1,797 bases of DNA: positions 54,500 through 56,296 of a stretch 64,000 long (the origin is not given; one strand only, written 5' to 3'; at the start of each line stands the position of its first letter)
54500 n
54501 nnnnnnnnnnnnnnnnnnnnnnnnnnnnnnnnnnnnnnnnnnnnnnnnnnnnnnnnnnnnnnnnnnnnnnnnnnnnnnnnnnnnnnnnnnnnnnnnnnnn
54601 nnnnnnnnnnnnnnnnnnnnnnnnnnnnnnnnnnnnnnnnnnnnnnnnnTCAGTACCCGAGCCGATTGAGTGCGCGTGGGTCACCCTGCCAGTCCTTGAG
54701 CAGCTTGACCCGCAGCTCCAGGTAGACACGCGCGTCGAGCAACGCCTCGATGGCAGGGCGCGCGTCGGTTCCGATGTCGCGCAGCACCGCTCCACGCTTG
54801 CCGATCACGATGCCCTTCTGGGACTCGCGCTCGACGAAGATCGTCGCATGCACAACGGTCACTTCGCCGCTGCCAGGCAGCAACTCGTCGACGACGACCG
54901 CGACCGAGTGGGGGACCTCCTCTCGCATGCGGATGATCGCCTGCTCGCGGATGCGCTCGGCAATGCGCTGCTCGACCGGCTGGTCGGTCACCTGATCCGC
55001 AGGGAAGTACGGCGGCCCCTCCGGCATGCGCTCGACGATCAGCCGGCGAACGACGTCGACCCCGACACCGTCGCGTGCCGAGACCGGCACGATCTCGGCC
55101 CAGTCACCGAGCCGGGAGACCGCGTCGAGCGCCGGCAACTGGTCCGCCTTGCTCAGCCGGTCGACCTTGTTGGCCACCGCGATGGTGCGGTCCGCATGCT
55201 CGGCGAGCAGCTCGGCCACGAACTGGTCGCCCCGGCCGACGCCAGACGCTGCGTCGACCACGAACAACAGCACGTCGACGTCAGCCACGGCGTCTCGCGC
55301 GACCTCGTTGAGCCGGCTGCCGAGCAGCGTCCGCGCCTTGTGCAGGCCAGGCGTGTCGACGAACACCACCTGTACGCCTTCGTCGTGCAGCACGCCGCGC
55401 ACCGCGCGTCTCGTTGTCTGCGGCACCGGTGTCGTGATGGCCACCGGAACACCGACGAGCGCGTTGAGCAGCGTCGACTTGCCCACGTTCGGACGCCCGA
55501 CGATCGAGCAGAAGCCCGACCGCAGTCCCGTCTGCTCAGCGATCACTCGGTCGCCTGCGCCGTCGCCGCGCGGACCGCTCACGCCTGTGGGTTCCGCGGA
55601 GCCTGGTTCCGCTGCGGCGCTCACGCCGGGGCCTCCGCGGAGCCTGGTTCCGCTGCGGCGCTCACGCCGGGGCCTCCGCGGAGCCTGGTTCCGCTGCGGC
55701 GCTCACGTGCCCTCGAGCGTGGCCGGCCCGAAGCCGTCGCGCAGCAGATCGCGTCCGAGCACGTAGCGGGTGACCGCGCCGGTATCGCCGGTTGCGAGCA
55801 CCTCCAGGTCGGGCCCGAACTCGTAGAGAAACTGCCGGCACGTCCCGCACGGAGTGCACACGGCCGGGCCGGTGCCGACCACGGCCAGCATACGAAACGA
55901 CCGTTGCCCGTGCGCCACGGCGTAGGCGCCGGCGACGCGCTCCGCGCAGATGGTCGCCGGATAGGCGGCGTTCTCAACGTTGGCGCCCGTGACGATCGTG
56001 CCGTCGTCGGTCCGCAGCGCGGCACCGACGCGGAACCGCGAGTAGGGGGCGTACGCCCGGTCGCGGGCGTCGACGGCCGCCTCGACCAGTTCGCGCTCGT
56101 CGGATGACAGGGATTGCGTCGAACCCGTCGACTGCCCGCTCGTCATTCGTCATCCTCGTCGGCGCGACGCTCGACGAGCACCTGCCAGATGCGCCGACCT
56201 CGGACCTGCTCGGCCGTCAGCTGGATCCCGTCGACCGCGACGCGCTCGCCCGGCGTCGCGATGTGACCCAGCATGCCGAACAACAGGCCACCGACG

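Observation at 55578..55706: A 41-nt tandem repeat forms a relay of GTGA-coupled 14-codon mini-ORFs between cdd and era (MIRU-like architecture)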

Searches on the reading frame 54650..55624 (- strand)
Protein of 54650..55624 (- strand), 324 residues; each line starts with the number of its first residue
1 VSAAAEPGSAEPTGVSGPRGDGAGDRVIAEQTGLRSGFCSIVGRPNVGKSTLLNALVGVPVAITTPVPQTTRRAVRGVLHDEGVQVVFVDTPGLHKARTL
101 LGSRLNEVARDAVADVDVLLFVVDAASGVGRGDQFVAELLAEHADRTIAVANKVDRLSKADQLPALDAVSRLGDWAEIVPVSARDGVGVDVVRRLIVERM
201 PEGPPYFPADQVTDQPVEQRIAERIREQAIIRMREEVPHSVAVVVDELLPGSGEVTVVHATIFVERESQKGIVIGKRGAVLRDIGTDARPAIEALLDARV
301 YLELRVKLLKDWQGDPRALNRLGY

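Call 7: search_protein_families(library=pfam, proteins=[window:54650-55624:-])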
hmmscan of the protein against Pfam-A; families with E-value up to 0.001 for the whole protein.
window:54650-55624:- (324 aa): 8 families
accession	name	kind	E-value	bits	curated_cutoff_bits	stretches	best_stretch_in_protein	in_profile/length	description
PF01926.29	MMR_HSR1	-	6.4e-25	87.9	21.9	1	40-153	3-113/113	50S ribosome-binding GTPase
PF07650.23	KH_2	-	1.7e-16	60.2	22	1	236-313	1-78/78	KH domain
PF02421.24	FeoB_N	-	2.6e-12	47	27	1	40-193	4-153/156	Ferrous iron transport protein B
PF00350.29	Dynamin_N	-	7.2e-12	46.1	27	2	85-154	102-168/168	Dynamin family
PF00009.33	GTP_EFTU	-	1.5e-09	38.2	26.5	1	82-201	67-187/188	Elongation factor Tu GTP binding domain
PF03193.22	RsgA_GTPase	-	4.3e-06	27.1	30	0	34-96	104-170/174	RsgA GTPase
PF04548.22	AIG1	-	1.6e-05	24.8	27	1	41-142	5-109/212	AIG1 family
PF09439.16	SRPRB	-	0.0004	20.3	25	1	41-156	8-112/178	Signal recognition particle receptor beta subunit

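Call 9: find_homologous_proteins(query=window:54650-55624:-)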
Query window:54650-55624:- (324 aa): 7997 proteins with E <= 0.001 among 8000 candidates; the best 120 are listed.
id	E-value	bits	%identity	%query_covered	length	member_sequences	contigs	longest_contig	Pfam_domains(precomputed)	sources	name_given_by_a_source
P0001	2.8e-202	689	100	100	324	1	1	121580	PF07650.24,PF01926.30,PF00350.30,PF02421.25,PF00009.34,PF03193.23,PF04548.23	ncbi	-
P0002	2.2e-160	551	88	90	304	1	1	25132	PF07650.24,PF01926.30,PF00350.30,PF02421.25,PF00009.34,PF03193.23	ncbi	ncbi:GTPase Era [soil metagenome]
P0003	1.6e-158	545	85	95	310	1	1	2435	PF07650.24,PF01926.30,PF00350.30,PF02421.25,PF00009.34,PF03193.23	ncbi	-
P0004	1.7e-158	545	84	94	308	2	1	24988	PF07650.24,PF01926.30,PF00350.30,PF02421.25,PF00009.34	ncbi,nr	ncbi:MAG: GTPase Era [Actinobacteria bacterium]|nr:GTPase Era [Actinomycetota bacterium]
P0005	2.7e-152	525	83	90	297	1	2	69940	PF07650.24,PF01926.30,PF00350.30,PF02421.25,PF00009.34,PF03193.23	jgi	jgi:GTP-binding protein Era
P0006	6.0e-151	520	83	90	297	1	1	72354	PF07650.24,PF01926.30,PF00350.30,PF02421.25,PF00009.34,PF03193.23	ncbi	ncbi:MAG TPA: GTPase Era [Euzebyales bacterium]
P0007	1.6e-150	519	82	90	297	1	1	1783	PF07650.24,PF01926.30,PF00350.30,PF02421.25,PF00009.34,PF03193.23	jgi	jgi:GTP-binding protein Era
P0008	9.2e-150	516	82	90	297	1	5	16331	PF07650.24,PF01926.30,PF00350.30,PF02421.25,PF00009.34,PF03193.23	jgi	jgi:GTP-binding protein Era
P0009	6.7e-149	514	80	94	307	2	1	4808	PF07650.24,PF01926.30,PF00350.30,PF02421.25,PF00009.34,PF03193.23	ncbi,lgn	-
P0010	7.5e-149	513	82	90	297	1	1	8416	PF07650.24,PF01926.30,PF00350.30,PF02421.25,PF00009.34,PF03193.23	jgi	jgi:GTP-binding protein Era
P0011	1.3e-148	513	83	90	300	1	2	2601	PF07650.24,PF01926.30,PF00350.30,PF02421.25,PF00009.34,PF03193.23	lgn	-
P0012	4.5e-148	511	82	90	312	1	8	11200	PF07650.24,PF01926.30,PF00350.30,PF02421.25,PF00009.34,PF03193.23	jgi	jgi:GTP-binding protein Era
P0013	1.2e-147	509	78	95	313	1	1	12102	PF07650.24,PF01926.30,PF00350.30,PF02421.25,PF00009.34,PF03193.23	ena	-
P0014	2.1e-147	509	81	90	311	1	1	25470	PF07650.24,PF01926.30,PF00350.30,PF02421.25,PF00009.34,PF03193.23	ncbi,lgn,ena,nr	ncbi:MAG TPA: GTPase Era [Euzebyales bacterium]|nr:GTPase Era [Euzebyales bacterium]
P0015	7.0e-147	507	77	95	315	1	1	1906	PF07650.24,PF01926.30,PF00350.30,PF02421.25,PF00009.34,PF03193.23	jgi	jgi:GTPase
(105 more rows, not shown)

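Call 11: find_encoding_contigs(protein=P0001, flank=3000, max_places=6)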
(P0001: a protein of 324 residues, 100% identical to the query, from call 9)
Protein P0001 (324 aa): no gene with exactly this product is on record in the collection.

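Call 12: find_encoding_contigs(protein=P0002, flank=3000, max_places=4)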
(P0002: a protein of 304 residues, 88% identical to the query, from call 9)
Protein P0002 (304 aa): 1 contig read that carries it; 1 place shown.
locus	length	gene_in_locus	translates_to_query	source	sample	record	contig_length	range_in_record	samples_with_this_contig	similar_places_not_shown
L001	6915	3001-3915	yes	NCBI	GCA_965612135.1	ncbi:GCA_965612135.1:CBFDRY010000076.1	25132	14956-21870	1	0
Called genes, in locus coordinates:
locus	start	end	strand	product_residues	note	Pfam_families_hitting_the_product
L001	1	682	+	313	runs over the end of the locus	PF02562:PhoH, PF13604:AAA_30 (weak), PF01695:IstB_IS21 (weak), PF13245:AAA_19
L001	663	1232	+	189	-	PF02130:YbeY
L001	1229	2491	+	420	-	PF01595:CNNM, PF00571:CBS, PF03471:CorC_HlyC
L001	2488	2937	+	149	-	PF08211:dCMP_cyt_deam_2, PF00383:dCMP_cyt_deam_1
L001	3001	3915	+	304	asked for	PF03193:RsgA_GTPase (faint), PF00350:Dynamin_N (faint), PF01926:MMR_HSR1, PF02421:FeoB_N, PF00009:GTP_EFTU (weak), PF07650:KH_2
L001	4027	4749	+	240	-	PF11967:RecO_N, PF02565:RecO_C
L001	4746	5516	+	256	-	PF01255:Prenyltransf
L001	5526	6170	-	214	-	PF12697:Abhydrolase_6 (weak), PF00561:Abhydrolase_1 (faint), PF12146:Hydrolase_4 (weak)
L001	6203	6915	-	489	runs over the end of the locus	-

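Call 13: find_encoding_contigs(protein=P0004, flank=3000, max_places=4)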
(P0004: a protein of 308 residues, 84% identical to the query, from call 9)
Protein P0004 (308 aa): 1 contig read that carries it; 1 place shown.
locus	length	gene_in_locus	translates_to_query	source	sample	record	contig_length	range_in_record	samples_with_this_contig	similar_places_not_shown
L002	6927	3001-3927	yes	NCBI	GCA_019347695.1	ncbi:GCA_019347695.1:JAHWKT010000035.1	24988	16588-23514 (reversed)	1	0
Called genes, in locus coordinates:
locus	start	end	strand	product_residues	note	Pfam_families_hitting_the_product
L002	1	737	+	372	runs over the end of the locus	PF01695:IstB_IS21 (weak), PF02562:PhoH, PF13245:AAA_19, PF13604:AAA_30 (weak)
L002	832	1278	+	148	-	PF02130:YbeY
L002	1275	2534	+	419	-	PF01595:CNNM, PF00571:CBS, PF03471:CorC_HlyC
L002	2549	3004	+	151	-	PF08211:dCMP_cyt_deam_2, PF00383:dCMP_cyt_deam_1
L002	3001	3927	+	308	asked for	PF00350:Dynamin_N (faint), PF01926:MMR_HSR1, PF02421:FeoB_N, PF00009:GTP_EFTU (weak), PF07650:KH_2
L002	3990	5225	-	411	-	PF07690:MFS_1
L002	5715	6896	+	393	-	PF01255:Prenyltransf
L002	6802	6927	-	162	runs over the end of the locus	PF00561:Abhydrolase_1, PF12146:Hydrolase_4 (weak), PF12697:Abhydrolase_6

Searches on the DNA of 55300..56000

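Call 35: search_rna_families(source=window, start=55300, end=56000, threshold=evalue, max_evalue=10)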
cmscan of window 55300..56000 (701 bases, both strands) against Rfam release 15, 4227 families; matches with E-value up to 10: 3.
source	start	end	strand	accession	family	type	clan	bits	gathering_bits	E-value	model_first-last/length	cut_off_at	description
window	55967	55987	-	RF00989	mir-492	Gene; miRNA;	-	15.3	76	1.6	31-51/75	no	mir-492 microRNA precursor family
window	55501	55526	-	RF02651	SorY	Gene; sRNA;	-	14.8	111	2.7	51-76/83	no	Singlet oxygen resistance RNA Y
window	55895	55975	+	RF03018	RT-15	Gene; sRNA;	-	10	82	9.4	1-192/192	no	RT-15 RNA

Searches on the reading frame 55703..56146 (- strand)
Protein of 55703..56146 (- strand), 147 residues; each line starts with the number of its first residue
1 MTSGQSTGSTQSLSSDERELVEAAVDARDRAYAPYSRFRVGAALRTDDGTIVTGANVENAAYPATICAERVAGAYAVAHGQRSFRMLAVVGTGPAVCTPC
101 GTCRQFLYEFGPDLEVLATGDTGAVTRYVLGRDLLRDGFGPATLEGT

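Call 7: search_protein_families(library=pfam, proteins=[window:55703-56146:-])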
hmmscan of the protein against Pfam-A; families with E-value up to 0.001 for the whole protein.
window:55703-56146:- (147 aa): 2 families
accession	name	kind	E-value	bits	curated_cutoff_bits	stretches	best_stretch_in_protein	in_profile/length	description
PF00383.29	dCMP_cyt_deam_1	-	8.8e-19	67.7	25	1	16-113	3-96/102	Cytidine and deoxycytidylate deaminase zinc-binding region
PF08211.18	dCMP_cyt_deam_2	-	7e-12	46.1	25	1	12-82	36-106/130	Cytidine and deoxycytidylate deaminase zinc-binding region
